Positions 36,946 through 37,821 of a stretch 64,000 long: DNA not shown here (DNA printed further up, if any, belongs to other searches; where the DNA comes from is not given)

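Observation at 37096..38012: Bactofilin fused to an excisionase-type HTH, translationally coupled to a membrane-anchored HTH protein, directly upstream of polA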

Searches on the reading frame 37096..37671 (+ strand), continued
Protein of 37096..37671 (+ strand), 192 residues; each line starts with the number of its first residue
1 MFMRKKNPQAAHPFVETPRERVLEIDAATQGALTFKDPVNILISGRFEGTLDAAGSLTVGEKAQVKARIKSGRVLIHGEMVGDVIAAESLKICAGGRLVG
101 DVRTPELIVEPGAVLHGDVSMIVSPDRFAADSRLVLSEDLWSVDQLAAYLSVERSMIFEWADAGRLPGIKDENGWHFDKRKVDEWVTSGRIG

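Call 18: search_solved_structures(query=window:37096-37671:+, max_evalue=1, show_alignments=3)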
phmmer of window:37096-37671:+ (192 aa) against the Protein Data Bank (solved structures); distinct sequences matched with E-value up to 1: 3.
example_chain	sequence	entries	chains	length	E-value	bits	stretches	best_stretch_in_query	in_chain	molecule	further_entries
6ria_A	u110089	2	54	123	3.1e-05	27.4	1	36-118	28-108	bactofilin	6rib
2n3d_A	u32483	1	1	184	0.0011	22.4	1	21-118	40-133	Bactofilin A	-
2ykf_A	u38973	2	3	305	0.68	13.2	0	67-135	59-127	PROBABLE SENSOR HISTIDINE KINASE PDTAS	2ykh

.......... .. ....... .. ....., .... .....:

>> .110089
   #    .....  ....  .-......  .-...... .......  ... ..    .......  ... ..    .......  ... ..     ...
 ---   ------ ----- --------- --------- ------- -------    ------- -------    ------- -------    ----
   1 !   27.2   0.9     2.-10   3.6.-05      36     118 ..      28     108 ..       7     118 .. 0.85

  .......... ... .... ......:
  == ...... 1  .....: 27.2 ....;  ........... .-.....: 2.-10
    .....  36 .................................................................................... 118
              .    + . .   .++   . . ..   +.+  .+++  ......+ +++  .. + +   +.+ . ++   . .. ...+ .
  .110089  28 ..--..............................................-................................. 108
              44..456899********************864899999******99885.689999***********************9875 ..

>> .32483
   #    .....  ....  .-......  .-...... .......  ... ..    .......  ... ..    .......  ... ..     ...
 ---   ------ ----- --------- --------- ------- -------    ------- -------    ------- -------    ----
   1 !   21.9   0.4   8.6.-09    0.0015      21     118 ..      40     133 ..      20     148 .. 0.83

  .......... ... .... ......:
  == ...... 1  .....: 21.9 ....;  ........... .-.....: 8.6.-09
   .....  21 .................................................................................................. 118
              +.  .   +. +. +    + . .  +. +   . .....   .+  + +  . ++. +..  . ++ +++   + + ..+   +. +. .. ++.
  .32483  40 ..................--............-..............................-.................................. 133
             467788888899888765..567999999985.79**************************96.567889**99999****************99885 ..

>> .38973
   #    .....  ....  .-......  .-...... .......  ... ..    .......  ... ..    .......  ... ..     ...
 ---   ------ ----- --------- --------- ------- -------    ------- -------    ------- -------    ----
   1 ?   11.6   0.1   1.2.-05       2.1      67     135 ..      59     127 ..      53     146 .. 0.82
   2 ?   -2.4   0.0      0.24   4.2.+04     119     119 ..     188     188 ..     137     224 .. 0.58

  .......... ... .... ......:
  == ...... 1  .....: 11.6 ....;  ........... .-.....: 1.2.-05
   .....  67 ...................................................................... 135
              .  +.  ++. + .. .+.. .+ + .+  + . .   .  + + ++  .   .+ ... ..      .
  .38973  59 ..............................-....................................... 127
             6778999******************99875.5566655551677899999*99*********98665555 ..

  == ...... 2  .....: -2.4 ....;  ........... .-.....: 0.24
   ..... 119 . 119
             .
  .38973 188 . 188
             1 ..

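Call 35: predict_structure(alignment_id=A1)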
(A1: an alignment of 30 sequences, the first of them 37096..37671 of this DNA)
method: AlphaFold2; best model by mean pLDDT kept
length: 192 residues; sequences in the alignment: 30
mean_pLDDT: 82.5   pTM: 0.55
mean pLDDT of the five models: 82.5, 81.8, 80.5, 77.6, 76.6
residues with pLDDT >= 90: 94; 70-90: 58; 50-70: 11; < 50: 29
segments of 3 or more residues with pLDDT < 50: 1-19, 128-136
pLDDT, mean of each block of 10 residues (from residue 1): 39 40 87 91 96 95 97 97 96 97 97 97 64 54 89 89 86 85 79 52
secondary structure, 60 per line:
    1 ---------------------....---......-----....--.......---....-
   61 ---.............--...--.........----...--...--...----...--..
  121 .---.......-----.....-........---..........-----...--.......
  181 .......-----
elements in order: E22-25 E29-34 E40-43 E46-52 E56-59 E64-76 E79-81 E84-92 E97-99 E102-104 E107-109 E114-116 E119-121 H125-131 H143-150 H154-163 E169-171 E174-178 H179-187

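Call 41: fold_search(model_id=the predicted structure, library=pdb)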
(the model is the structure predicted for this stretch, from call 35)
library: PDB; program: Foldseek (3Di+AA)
matches with E <= 10: 528; with E <= 0.001: 0
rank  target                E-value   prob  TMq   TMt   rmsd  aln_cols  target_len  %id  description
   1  6rib_A                1.3e-03  1.00  0.38  0.71   6.0       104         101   26  Cryo-EM reconstruction of Thermus thermophilus bactofilin double helical filaments (released 2019-07-17)
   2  6ria_1                1.5e-02  1.00  0.30  0.63   7.6       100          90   24  Bactofilin from Thermus thermophilus, F105R mutant crystal structure (released 2019-07-17)
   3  2n3d_MODEL_1_A        2.8e-02  1.00  0.47  0.83   2.3       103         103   23  Atomic structure of the cytoskeletal bactofilin BacA revealed by solid-state NMR (released 2015-12-16)
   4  6qvi_A                9.4e-02  0.87  0.27  0.11   9.8       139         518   12  Crystal structure of competence-associated pilin ComZ from Thermus thermophilus (released 2019-05-29)
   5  6ama_B                1.2e-01  1.00  0.24  0.73   1.5        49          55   22  Structure of S. coelicolor/S. venezuelae BldC-smeA-ssfA complex to 3.09 Angstrom (released 2018-03-28)
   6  6ama_H                1.4e-01  1.00  0.24  0.74   1.5        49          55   22  Structure of S. coelicolor/S. venezuelae BldC-smeA-ssfA complex to 3.09 Angstrom (released 2018-03-28)
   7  6ama_Y                1.8e-01  1.00  0.23  0.71   1.6        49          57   22  Structure of S. coelicolor/S. venezuelae BldC-smeA-ssfA complex to 3.09 Angstrom (released 2018-03-28)
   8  6ama_P                1.9e-01  1.00  0.24  0.73   1.5        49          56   22  Structure of S. coelicolor/S. venezuelae BldC-smeA-ssfA complex to 3.09 Angstrom (released 2018-03-28)
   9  8axg_BBB              2.1e-01  0.23  0.18  0.08  11.9       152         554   11  Crystal structure of Fusobacterium nucleatum fusolisin protease (released 2023-09-13)
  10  5i44_A                2.3e-01  1.00  0.24  0.61   2.4        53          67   19  Structure of RacA-DNA complex; P21 form (released 2016-05-04)
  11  6amk_B                2.5e-01  1.00  0.24  0.79   1.5        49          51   22  Structure of Streptomyces venezuelae BldC-whiI opt complex (released 2018-03-28)
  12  6ama_A                2.6e-01  1.00  0.24  0.75   1.5        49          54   22  Structure of S. coelicolor/S. venezuelae BldC-smeA-ssfA complex to 3.09 Angstrom (released 2018-03-28)
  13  6amk_A                3.1e-01  1.00  0.24  0.79   1.5        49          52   22  Structure of Streptomyces venezuelae BldC-whiI opt complex (released 2018-03-28)
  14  8dgl_B                3.1e-01  0.99  0.26  0.66   4.5        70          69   17  Crystal Structure of the RdfS Excisionase (released 2022-10-05)
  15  6qvi_C                4.5e-01  0.54  0.27  0.12   9.5       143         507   12  Crystal structure of competence-associated pilin ComZ from Thermus thermophilus (released 2019-05-29)
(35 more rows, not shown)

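Call 53: search_protein_representatives(alignment_id=A1)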
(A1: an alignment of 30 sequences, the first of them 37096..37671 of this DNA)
Query: 30 sequences, 181 profile positions. Proteins with E-value up to 0.001 (for the whole library): 30043; up to 1e-10: 8962; up to 1e-30: 46. The best 150 are listed.
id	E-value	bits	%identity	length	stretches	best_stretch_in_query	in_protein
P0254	2.8e-66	239.1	-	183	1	4-181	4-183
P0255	1.8e-65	236.5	-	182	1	8-180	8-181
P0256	2.2e-63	229.7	-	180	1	6-180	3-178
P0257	1.6e-62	226.9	-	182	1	1-180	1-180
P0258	3.8e-62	225.7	-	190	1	8-179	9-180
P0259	4.6e-62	225.4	-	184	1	8-181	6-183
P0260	7.4e-60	218.2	-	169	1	3-181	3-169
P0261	1.3e-59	217.4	-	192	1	8-179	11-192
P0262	1.6e-57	210.6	-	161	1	23-181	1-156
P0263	6.5e-56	205.3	-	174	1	2-179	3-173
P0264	3.7e-54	199.6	-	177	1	6-179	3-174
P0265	2.7e-53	196.8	-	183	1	7-176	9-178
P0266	1.3e-52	194.6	-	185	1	6-180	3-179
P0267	2.0e-52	194.0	-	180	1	4-179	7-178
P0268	1.0e-51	191.6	-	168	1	2-177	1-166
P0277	8.8e-41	156.0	-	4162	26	125-164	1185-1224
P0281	1.5e-39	152.0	-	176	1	2-112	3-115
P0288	1.7e-34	135.6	-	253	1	9-124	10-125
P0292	1.7e-32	129.1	-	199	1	47-179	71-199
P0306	7.8e-29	117.1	-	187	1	12-178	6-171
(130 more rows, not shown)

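Call 64: search_protein_families(library=padloc, proteins=[window:37096-37671:+], max_evalue=0.01)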
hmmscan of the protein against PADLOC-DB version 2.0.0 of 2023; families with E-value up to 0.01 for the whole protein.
window:37096-37671:+ (192 aa): 1 family
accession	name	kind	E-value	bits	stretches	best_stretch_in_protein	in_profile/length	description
PDLC04133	mad1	-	0.0003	19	1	139-186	4-51/60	mads_1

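Call 65: search_protein_families(library=phrogs, proteins=[window:37096-37671:+], max_evalue=0.01)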
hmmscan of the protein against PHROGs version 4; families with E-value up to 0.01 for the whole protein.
window:37096-37671:+ (192 aa): 3 families
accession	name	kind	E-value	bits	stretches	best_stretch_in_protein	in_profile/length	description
phrog_66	-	integration and excision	0.00029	21.6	1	137-187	90-141/412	excisionase and transcriptional regulator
phrog_6401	-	DNA, RNA and nucleotide metabolism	0.0018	19.1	1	138-189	7-59/64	DNA binding protein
phrog_57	-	head and packaging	0.0069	17.2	0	138-186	10-59/199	terminase small subunit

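Call 70: search_protein_families(library=pfam, proteins=[P0288, P0306, P0281, P0292, P0277], max_evalue=0.01)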
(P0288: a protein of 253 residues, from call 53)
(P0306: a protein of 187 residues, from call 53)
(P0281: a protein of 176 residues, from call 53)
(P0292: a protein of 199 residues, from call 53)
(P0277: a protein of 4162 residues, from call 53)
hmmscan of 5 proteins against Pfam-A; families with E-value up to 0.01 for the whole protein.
P0288 (253 aa): 2 families
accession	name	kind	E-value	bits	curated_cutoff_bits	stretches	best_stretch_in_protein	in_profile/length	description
PF04519.19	Bactofilin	-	1.8e-24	86.3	27.9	1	18-114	3-97/98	Polymer-forming cytoskeletal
PF07238.19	PilZ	-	6.7e-10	39.6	22.5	1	141-249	1-101/102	PilZ domain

P0306 (187 aa): 2 families
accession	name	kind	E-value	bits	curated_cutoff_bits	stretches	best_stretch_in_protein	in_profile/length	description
PF04519.19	Bactofilin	-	2.9e-20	72.8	27.9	1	14-108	6-98/98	Polymer-forming cytoskeletal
PF12728.13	HTH_17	-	4.4e-11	43.3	27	1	122-171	2-50/51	Helix-turn-helix domain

P0281 (176 aa): 2 families
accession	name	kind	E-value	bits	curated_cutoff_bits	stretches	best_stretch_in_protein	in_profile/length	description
PF04519.19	Bactofilin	-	1.1e-24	87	27.9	1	19-115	2-96/98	Polymer-forming cytoskeletal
PF07331.16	TctB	-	5.3e-05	23.9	29.1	1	113-176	85-137/137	Tripartite tricarboxylate transporter TctB family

P0292 (199 aa): 2 families
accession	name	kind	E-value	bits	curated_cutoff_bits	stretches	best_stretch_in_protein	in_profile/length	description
PF04519.19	Bactofilin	-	4.6e-17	62.5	27.9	1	73-137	33-97/98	Polymer-forming cytoskeletal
PF12728.13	HTH_17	-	1e-07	32.5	27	1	154-198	6-50/51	Helix-turn-helix domain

P0277 (4162 aa): 26 families (the best 25 are shown)
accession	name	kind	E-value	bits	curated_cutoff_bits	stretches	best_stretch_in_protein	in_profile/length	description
PF01381.28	HTH_3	-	1.1e-198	643.8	23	20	447-481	4-38/55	Helix-turn-helix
PF13560.12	HTH_31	-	5e-183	594.1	27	27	2340-2389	9-56/64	Helix-turn-helix domain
PF12844.13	HTH_19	-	8e-73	240.7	30.2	1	2340-2384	7-48/64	Helix-turn-helix domain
PF23713.2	WH_Egal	-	2e-36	124.8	27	0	375-397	29-51/69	Egalitarian winged helix domain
PF13384.12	HTH_23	-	4.1e-32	109.6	24.6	0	2208-2233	13-37/50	Homeodomain-like domain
PF13413.12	HTH_25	-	1.7e-29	101.9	24.6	0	1314-1343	5-34/62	Helix-turn-helix domain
PF04545.22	Sigma70_r4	-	2.8e-25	88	24.1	0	2208-2236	15-43/50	Sigma-70, region 4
PF08281.18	Sigma70_r4_2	-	7.1e-22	77.3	25.7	0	2340-2365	21-46/54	Sigma-70, region 4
PF15943.11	YdaS_toxin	-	2.6e-20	72.4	30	0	3369-3397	11-40/65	Bacterial toxin YdaS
PF07022.19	Phage_CI_repr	-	1.7e-19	70.4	22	0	1741-1767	14-40/65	Bacteriophage CI repressor helix-turn-helix domain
PF12728.13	HTH_17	-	5.2e-17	62.3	27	0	57-89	3-35/51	Helix-turn-helix domain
PF13744.12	HTH_37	-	1.4e-11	44.5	27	0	3361-3384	26-49/80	Helix-turn-helix domain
PF08279.18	HTH_11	-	8.2e-11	42.1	25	0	2342-2364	11-34/55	HTH domain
PF07638.17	Sigma70_ECF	-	1.2e-10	42.1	21.1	0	440-476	139-176/185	ECF sigma factor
PF14590.12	DUF4447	-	3.8e-09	37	27.2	0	302-340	13-51/166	Domain of unknown function (DUF4447)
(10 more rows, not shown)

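Call 72: find_related_loci(query=A1, collection=viral_contigs, flank=3000)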
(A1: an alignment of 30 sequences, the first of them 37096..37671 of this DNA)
Query A1 (192 aa) in viral_contigs; peptide patterns used: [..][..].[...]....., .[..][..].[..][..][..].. (x = any residue, [..] = any of these).
47 stretches matched a pattern; 1 encode a relative of the query (tblastn E <= 1e-3); 1 distinct loci.
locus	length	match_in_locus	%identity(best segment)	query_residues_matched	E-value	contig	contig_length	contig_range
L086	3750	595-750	37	138-188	8e-11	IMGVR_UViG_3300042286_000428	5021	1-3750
